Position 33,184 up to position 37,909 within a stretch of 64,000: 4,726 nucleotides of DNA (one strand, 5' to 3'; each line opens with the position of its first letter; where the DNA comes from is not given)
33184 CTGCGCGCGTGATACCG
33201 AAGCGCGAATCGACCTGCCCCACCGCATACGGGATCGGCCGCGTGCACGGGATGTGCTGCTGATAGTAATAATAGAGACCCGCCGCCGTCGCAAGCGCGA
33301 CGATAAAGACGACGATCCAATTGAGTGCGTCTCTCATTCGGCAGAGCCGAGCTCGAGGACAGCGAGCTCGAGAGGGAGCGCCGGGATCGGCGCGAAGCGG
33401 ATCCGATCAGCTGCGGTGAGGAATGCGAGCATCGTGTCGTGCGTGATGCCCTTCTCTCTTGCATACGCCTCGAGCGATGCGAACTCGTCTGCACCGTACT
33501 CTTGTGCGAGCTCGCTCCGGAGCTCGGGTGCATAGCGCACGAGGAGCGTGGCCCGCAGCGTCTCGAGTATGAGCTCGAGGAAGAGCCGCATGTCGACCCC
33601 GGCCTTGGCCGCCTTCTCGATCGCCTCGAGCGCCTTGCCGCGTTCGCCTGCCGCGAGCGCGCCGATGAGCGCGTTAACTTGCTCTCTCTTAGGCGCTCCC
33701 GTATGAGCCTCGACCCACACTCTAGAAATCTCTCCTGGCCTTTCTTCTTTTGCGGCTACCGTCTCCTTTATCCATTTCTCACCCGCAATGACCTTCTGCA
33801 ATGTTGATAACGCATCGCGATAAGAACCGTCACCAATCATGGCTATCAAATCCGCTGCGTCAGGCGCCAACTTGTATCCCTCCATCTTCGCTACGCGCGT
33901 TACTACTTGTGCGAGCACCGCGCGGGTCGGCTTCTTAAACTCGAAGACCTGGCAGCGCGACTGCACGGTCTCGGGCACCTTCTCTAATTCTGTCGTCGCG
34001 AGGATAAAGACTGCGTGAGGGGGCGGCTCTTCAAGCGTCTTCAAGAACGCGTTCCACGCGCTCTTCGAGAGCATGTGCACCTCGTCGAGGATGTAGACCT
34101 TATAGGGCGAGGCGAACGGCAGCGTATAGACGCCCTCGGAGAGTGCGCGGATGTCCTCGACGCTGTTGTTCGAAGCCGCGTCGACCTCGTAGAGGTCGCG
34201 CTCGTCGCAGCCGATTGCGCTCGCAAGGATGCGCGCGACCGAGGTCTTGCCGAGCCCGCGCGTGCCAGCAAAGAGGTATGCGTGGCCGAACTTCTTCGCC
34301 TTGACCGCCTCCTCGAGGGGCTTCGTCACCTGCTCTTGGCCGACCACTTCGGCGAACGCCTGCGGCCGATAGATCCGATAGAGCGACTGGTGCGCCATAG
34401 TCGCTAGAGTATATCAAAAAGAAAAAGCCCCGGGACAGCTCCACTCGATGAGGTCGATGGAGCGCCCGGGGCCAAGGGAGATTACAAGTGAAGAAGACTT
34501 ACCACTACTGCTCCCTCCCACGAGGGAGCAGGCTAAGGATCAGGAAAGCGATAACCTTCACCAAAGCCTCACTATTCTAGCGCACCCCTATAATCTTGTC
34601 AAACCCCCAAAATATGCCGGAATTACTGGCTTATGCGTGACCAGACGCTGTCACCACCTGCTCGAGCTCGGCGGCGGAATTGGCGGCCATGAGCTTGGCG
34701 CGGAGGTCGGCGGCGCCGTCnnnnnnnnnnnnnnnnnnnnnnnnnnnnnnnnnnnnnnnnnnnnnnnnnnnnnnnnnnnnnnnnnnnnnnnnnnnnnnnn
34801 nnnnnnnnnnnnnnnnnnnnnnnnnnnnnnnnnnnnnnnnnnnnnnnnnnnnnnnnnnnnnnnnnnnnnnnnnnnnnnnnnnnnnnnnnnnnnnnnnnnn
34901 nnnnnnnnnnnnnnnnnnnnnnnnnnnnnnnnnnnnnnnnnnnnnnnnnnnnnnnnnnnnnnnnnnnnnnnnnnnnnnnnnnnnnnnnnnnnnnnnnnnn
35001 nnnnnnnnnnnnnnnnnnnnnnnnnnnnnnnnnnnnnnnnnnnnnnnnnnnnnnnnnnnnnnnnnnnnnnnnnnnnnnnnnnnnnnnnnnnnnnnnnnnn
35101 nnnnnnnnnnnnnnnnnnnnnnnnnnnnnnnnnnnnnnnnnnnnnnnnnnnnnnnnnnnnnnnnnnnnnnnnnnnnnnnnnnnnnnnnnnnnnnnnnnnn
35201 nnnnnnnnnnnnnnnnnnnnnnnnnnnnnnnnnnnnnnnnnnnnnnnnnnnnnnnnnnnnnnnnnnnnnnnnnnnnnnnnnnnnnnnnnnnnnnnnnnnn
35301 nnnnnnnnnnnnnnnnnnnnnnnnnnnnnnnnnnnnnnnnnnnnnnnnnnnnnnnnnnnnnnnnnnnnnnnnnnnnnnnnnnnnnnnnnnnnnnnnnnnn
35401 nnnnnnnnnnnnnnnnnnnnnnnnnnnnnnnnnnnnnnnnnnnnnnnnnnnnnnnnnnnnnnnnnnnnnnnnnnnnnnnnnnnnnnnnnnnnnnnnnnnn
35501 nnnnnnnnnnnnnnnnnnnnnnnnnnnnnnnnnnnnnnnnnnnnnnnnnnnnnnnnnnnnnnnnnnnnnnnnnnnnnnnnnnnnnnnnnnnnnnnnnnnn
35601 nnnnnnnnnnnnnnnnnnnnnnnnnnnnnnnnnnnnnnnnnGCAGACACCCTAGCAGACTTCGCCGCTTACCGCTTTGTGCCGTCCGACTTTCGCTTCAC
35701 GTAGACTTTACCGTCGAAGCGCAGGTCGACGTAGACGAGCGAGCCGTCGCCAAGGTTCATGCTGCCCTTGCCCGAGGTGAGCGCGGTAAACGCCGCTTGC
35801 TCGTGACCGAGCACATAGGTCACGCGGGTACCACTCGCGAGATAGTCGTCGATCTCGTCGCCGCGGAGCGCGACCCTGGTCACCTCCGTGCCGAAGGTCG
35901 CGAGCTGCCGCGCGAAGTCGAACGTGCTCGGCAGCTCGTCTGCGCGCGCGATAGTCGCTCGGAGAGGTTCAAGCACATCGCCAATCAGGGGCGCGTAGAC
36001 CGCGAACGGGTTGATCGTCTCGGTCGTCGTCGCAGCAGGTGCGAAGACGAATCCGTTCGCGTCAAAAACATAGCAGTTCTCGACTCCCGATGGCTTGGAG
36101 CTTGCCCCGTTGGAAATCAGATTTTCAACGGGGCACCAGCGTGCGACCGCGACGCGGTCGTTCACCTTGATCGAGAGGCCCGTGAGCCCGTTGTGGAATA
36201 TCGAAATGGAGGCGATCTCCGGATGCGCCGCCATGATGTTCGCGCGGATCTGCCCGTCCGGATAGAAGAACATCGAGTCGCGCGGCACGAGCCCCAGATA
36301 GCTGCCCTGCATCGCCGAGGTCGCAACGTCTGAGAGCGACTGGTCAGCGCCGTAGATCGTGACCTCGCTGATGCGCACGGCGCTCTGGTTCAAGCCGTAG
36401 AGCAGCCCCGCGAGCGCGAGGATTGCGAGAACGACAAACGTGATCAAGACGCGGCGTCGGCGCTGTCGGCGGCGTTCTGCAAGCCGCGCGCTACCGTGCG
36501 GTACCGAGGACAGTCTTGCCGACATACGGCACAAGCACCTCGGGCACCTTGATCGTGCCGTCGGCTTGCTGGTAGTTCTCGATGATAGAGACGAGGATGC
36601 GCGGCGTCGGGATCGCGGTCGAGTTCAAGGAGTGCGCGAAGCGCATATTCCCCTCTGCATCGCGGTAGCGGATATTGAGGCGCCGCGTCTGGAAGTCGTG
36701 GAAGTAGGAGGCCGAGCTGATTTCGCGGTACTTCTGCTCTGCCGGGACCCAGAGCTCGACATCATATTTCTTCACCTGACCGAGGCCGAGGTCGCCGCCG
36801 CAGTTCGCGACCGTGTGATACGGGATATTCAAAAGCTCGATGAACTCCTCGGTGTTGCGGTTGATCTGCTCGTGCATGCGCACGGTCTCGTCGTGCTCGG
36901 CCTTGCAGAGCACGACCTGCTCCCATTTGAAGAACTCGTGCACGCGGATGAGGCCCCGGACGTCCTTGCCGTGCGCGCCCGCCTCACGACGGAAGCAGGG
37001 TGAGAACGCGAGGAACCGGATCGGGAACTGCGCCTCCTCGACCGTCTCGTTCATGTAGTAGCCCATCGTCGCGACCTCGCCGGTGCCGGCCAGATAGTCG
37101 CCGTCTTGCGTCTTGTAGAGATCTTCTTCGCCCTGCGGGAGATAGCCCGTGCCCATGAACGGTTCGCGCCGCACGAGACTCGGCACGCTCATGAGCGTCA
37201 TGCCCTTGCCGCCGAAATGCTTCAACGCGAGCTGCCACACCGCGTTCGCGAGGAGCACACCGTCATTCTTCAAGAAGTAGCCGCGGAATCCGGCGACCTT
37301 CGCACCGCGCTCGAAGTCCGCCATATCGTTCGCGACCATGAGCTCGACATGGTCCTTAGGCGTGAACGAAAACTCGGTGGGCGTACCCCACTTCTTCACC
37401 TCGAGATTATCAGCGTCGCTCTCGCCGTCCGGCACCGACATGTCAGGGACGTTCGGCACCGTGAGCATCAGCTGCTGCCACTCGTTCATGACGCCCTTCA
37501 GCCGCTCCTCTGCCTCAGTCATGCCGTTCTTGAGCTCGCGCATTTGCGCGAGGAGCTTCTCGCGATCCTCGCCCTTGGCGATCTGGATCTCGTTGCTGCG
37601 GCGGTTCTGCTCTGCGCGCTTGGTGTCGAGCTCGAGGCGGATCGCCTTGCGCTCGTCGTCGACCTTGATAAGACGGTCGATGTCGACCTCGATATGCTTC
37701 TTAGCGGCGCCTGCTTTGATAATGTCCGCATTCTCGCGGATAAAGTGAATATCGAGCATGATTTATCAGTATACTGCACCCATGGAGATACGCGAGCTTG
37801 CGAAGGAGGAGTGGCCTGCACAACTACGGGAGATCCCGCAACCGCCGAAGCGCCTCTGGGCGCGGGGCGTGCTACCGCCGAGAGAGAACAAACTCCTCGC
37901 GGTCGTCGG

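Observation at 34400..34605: Stand-alone promoter to structured RNA to terminator unit immediately upstream of dnaX: candidate small ncRNA in the ffs position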

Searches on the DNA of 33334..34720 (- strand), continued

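Call 38: search_with_rna_model(model_id=R1, sources=[L101, L102, L103, L104, L105, L106, L107, L108, L109, L110, L111, L112, L113, L114, L115, L116, L117, L118, L119, L120, L121, L122, L123, L124, L125, L126, L127, L128, L129, L130, L131, L132, L133, L134, L135, L136, L137, L138, L139, L140, L141, L142, L143, L144, L145, L146, L147, L148, L149, L150, L151, L152, L153, L154, L155, L156, L157, L158, L159, L160, L161, L162, L163], max_evalue=10)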
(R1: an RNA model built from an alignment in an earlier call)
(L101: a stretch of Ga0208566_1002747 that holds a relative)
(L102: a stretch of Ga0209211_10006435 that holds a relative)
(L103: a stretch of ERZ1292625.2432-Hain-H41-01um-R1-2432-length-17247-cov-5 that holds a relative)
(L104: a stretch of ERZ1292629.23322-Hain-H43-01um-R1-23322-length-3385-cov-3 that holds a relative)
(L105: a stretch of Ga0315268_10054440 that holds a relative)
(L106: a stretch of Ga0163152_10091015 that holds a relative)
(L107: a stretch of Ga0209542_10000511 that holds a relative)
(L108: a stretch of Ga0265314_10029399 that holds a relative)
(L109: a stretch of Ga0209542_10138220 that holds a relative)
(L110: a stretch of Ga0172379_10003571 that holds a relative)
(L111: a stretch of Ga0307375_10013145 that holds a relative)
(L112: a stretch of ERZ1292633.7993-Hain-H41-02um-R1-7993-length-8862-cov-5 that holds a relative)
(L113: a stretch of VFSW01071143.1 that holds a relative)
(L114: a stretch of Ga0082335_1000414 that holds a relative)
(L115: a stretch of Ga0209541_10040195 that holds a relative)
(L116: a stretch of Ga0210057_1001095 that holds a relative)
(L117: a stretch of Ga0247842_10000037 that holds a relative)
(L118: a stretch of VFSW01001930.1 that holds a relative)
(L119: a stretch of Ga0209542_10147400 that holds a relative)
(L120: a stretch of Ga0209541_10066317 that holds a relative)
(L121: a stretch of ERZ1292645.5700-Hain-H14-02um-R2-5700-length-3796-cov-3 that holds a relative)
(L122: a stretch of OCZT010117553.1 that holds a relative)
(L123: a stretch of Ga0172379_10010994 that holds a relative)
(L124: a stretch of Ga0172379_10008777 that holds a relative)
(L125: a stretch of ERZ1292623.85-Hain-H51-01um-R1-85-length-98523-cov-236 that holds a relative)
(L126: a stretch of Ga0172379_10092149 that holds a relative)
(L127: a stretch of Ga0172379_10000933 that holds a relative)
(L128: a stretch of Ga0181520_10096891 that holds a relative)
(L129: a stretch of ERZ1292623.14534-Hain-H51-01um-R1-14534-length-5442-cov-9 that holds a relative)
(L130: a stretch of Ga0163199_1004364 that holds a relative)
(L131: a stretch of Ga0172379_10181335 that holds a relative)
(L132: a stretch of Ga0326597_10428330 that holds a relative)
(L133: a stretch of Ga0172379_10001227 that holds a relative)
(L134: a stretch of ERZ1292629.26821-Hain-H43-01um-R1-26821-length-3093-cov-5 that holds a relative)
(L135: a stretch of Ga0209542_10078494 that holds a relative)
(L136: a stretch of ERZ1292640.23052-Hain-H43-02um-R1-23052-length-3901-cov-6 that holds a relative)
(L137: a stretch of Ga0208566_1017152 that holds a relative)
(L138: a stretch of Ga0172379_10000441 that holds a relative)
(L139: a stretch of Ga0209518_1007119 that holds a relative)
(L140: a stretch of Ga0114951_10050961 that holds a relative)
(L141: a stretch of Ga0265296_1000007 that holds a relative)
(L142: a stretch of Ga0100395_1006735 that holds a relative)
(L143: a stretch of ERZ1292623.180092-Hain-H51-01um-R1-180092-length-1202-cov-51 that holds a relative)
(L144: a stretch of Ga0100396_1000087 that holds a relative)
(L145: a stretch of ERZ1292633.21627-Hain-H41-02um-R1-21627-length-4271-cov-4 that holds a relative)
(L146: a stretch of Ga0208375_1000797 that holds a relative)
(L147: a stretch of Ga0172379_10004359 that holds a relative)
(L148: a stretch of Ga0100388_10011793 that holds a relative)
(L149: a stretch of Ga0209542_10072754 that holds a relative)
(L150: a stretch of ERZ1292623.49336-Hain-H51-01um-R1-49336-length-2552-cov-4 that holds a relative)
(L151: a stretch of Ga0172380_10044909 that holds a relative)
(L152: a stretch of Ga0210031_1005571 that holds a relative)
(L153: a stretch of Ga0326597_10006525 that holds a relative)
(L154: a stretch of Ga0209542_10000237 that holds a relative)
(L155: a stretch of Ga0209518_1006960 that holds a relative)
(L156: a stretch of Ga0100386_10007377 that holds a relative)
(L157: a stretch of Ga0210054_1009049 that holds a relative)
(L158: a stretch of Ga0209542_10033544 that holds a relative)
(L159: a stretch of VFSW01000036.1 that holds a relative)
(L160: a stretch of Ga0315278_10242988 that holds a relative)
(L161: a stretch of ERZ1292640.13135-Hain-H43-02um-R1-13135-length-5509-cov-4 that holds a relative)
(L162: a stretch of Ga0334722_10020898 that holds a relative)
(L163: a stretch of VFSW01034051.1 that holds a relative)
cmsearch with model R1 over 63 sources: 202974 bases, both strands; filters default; matches with E-value up to 10: 1.
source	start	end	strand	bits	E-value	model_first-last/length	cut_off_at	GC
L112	1586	1686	-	13.9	0.71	1-100/100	no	0.67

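Call 41: search_dna_similar(query=window:34399-34630:-, collection=phages, mode=distant, max_evalue=0.01, max_rows=5)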
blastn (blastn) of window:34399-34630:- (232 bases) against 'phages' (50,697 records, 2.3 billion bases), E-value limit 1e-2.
No match.

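Call 65: search_rna_families(sources=[L011, L083, L116, L087], threshold=evalue, max_evalue=2)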
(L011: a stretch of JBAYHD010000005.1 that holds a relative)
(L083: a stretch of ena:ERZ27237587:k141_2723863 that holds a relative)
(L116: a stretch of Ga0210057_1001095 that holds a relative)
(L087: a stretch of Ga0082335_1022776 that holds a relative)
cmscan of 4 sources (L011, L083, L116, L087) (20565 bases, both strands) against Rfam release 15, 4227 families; matches with E-value up to 2: 10.
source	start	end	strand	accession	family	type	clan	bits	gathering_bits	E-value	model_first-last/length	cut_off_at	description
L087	2544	2614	+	RF00005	tRNA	Gene; tRNA;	CL00001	62.6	29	1.1e-11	1-71/71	no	tRNA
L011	4450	4520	+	RF00005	tRNA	Gene; tRNA;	CL00001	60.9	29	3.2e-11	1-71/71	no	tRNA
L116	2576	2646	+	RF00005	tRNA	Gene; tRNA;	CL00001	60.9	29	3.2e-11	1-71/71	no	tRNA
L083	3736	3806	+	RF00005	tRNA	Gene; tRNA;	CL00001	57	29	3.8e-10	1-71/71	no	tRNA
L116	475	511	-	RF03244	mir-4798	Gene; miRNA;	-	31.1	75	0.0075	1-75/75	no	mir-4798 microRNA precursor family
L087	2747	2885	-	RF02053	STnc430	Gene; sRNA;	-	29.7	47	0.38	1-162/162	no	Enterobacterial sRNA STnc430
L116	461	526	+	RF04029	mir-8521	Gene; miRNA;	-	26.8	80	0.066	1-68/68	no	mir-8521 microRNA precursor family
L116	469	518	-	RF04029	mir-8521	Gene; miRNA;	-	26.3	80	0.092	1-68/68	no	mir-8521 microRNA precursor family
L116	477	509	-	RF01688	Actino-pnp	Cis-reg;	-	24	47.7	0.39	1-63/63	no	Actino-pnp RNA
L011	6395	6578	-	RF02471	Ms_IGR-5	Gene; sRNA;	-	21.3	45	0.32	1-184/184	no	Actinobacteria sRNA Ms_IGR-5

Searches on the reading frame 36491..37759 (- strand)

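Call 7: search_protein_families(library=pfam, proteins=[window:36491-37759:-])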
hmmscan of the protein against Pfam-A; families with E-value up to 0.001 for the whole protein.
window:36491-37759:- (422 aa): 2 families
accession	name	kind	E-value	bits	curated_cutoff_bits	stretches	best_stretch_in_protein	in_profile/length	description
PF00587.30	tRNA-synt_2b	-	1.4e-27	97.3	29.3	1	222-396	12-179/179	tRNA synthetase class II core domain (G, H, P, S and T)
PF02403.27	Seryl_tRNA_N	-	9.4e-23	81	28.2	1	1-105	1-108/108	Seryl-tRNA synthetase N-terminal domain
